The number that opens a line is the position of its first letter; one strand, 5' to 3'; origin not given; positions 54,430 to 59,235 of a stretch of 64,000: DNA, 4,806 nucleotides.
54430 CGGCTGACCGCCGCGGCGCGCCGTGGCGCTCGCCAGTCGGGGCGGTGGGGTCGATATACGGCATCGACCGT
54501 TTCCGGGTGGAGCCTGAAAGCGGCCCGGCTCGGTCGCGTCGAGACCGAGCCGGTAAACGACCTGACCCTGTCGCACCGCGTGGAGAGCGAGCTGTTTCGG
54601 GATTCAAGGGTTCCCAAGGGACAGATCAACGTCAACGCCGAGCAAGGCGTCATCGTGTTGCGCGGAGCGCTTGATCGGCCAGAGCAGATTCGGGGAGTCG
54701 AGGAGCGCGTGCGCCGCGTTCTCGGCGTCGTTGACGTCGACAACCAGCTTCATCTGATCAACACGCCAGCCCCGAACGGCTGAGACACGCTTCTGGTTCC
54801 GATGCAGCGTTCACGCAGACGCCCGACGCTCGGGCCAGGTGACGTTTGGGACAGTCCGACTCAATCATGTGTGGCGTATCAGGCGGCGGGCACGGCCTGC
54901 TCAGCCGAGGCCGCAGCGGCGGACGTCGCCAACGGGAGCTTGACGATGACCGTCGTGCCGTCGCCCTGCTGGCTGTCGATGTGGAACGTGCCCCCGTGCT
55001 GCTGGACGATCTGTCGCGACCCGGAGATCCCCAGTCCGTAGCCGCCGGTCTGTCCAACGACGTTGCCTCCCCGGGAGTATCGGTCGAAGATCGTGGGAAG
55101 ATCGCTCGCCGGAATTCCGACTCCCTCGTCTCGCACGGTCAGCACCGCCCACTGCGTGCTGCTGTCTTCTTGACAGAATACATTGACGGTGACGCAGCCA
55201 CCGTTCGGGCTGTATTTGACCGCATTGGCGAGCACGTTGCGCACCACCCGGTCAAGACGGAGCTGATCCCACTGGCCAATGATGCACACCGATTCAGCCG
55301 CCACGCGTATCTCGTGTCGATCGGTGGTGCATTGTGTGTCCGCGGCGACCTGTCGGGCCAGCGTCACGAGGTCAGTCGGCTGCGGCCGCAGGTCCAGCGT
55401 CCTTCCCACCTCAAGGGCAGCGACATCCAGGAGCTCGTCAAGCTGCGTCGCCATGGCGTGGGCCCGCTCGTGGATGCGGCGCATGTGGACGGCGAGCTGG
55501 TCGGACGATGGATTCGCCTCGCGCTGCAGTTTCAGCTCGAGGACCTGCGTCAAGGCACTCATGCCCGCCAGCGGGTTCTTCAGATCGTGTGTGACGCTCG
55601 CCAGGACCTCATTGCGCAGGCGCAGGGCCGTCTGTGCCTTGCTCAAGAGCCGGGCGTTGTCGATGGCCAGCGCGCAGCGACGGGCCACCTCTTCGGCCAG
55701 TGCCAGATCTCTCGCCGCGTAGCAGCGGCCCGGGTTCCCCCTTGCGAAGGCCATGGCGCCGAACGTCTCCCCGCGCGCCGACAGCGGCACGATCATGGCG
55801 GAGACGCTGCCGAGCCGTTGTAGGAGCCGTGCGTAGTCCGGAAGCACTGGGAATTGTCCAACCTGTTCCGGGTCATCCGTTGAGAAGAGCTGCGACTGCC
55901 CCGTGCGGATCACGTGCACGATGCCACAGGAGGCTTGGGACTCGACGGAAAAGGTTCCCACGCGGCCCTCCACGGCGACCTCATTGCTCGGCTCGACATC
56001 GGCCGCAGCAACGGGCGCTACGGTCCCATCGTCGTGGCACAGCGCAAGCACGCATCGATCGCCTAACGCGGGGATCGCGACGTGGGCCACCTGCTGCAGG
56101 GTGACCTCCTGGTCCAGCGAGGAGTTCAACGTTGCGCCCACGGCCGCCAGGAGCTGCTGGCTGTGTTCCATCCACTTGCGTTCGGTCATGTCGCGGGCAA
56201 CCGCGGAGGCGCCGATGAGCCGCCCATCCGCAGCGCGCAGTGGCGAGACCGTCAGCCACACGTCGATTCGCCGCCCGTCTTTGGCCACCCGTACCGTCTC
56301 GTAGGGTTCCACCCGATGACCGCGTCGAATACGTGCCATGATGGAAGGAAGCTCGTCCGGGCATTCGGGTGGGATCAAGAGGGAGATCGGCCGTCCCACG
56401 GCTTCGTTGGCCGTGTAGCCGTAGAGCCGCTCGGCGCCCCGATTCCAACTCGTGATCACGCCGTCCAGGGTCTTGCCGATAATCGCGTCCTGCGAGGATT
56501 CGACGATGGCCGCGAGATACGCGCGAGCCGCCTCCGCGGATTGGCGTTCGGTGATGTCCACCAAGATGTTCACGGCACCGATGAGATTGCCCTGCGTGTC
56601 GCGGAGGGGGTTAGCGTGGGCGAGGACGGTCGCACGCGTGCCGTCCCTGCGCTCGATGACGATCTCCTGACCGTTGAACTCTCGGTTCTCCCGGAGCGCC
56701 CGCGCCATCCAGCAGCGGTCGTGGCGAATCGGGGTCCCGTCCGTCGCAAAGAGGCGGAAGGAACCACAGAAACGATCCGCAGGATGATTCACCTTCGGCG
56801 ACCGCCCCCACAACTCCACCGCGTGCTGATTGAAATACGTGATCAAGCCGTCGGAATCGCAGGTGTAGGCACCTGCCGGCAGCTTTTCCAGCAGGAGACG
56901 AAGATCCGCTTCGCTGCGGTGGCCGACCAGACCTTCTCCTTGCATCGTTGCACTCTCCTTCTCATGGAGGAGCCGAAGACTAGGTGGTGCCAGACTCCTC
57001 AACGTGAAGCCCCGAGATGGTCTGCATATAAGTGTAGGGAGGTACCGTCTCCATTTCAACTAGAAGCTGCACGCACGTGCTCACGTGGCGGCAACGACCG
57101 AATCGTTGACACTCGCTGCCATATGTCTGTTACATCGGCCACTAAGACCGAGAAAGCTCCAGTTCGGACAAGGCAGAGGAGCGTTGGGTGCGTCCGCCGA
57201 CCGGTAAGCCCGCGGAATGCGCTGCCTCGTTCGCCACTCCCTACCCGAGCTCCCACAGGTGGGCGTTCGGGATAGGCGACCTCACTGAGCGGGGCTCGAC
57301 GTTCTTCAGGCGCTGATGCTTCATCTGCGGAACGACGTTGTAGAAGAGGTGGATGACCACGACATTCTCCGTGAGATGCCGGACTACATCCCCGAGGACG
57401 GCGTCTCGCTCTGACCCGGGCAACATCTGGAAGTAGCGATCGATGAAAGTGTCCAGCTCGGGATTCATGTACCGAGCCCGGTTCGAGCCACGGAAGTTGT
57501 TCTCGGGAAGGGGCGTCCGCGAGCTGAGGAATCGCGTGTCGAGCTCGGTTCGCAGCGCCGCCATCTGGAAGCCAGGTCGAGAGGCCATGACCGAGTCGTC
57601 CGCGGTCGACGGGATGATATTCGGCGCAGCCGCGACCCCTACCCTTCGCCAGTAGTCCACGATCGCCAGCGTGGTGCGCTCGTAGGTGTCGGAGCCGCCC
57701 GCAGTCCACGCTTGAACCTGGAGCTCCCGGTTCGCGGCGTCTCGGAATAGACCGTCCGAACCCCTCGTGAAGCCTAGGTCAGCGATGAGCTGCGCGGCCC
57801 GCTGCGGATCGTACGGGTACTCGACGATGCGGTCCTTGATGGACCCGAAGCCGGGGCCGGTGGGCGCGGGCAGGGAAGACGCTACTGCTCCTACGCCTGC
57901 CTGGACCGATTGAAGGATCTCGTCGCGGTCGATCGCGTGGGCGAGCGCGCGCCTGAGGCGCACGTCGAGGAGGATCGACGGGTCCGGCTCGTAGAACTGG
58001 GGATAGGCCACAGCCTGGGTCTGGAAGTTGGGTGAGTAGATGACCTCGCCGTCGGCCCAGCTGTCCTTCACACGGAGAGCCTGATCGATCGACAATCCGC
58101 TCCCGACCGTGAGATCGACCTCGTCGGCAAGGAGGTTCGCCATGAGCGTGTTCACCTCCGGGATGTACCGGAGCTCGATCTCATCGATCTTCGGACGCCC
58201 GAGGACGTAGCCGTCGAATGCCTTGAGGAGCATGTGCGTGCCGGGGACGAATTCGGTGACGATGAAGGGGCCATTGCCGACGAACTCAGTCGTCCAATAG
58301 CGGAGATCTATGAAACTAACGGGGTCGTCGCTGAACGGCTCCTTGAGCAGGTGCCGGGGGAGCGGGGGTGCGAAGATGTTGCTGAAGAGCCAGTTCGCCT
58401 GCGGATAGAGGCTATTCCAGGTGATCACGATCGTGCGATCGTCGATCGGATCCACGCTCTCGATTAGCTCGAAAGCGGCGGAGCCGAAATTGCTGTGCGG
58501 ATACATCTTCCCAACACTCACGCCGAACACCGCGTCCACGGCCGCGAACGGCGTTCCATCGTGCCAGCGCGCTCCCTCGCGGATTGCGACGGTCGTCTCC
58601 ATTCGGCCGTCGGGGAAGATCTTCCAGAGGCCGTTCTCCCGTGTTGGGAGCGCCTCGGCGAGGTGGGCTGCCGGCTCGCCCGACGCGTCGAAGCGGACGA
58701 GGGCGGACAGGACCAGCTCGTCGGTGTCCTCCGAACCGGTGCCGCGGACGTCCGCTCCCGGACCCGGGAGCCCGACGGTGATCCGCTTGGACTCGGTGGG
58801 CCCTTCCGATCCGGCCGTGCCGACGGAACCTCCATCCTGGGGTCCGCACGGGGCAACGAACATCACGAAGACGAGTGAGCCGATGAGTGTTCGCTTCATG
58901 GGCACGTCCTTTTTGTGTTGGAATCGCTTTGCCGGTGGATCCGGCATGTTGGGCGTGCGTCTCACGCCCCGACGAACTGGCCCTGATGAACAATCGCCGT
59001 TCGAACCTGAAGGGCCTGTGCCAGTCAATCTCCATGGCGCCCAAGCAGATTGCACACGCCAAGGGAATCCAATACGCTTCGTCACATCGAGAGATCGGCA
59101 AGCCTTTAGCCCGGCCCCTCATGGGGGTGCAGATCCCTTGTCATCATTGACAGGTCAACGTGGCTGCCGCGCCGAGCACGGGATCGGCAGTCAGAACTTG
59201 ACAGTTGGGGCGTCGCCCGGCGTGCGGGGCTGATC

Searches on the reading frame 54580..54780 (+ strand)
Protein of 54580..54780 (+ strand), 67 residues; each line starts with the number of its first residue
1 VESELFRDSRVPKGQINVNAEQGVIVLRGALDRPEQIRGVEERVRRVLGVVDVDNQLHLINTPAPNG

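Call 23: search_protein_families(library=pfam, max_evalue=0.01, proteins=[window:54580-54780:+])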
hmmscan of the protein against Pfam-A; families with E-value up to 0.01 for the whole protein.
seq(67 aa): 1 family
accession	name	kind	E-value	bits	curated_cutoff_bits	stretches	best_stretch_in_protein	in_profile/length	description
PF04972.22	BON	-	6.9e-10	39.5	27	1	1-59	9-67/69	BON domain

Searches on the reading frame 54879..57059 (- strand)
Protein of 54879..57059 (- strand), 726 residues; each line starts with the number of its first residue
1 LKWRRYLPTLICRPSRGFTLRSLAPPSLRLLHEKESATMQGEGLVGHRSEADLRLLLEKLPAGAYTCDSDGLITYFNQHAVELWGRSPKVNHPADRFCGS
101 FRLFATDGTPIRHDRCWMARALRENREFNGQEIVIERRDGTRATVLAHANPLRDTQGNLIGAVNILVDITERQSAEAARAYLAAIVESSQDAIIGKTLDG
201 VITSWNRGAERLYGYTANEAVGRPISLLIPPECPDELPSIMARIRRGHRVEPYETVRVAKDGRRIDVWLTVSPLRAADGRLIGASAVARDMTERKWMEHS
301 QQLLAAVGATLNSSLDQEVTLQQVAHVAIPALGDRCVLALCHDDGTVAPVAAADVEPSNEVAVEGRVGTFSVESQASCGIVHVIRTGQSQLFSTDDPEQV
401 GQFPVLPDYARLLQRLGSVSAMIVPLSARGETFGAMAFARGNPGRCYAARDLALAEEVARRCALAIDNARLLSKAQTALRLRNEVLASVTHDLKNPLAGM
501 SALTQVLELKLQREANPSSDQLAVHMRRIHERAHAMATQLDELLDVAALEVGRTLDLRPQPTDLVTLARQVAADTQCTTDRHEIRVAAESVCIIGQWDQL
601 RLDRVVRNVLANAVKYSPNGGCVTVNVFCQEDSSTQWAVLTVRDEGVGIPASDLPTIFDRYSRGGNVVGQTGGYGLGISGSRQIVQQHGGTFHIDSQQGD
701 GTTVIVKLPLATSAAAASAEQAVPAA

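Call 24: search_protein_families(library=pfam, max_evalue=0.001, proteins=[window:54879-57059:-])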
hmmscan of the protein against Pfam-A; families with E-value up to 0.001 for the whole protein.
window:54879-57059:- (726 aa): 12 families
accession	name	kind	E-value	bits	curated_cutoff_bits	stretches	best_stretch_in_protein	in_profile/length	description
PF00989.32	PAS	-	9.1e-29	100.2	22.6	1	182-291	3-113/113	PAS fold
PF02518.31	HATPase_c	-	1.5e-28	99.9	26.4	1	598-711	2-110/111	Histidine kinase-, DNA gyrase B-, and HSP90-like ATPase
PF13426.13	PAS_9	-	2.2e-27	95.7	27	2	191-293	2-103/103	PAS domain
PF08448.16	PAS_4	-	2.6e-27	95.7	23.1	2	186-295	1-109/110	PAS fold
PF01590.32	GAF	-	6.9e-16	59.4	22.4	1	318-466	3-133/133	GAF domain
PF13185.12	GAF_2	-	1e-11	45.6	28.6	1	315-467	2-136/136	GAF domain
PF13188.13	PAS_8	-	3.5e-11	43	21.8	1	181-235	2-53/65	PAS domain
PF13492.12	GAF_3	-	5e-10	40.3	27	1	316-468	1-129/129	GAF domain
PF00512.31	HisKA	-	1.9e-09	37.9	26.9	1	482-550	2-64/66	His Kinase A (phospho-acceptor) domain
PF13596.12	PAS_10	-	3.4e-08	34.5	22.1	0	203-292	22-106/106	PAS domain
PF08447.18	PAS_3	-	2.5e-06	28.1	25.6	0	203-285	2-86/89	PAS fold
PF12860.13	PAS_7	-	0.00012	22.7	27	0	57-176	1-114/115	PAS fold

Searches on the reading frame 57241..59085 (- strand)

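Call 24: search_protein_families(library=pfam, max_evalue=0.001, proteins=[window:57241-59085:-])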
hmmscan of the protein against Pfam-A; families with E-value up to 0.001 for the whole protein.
window:57241-59085:- (614 aa): 1 family
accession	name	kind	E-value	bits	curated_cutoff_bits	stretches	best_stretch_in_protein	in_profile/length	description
PF00496.27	SBP_bac_5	-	3.1e-52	178.3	32.4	1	155-508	11-341/368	Bacterial extracellular solute-binding proteins, family 5 Middle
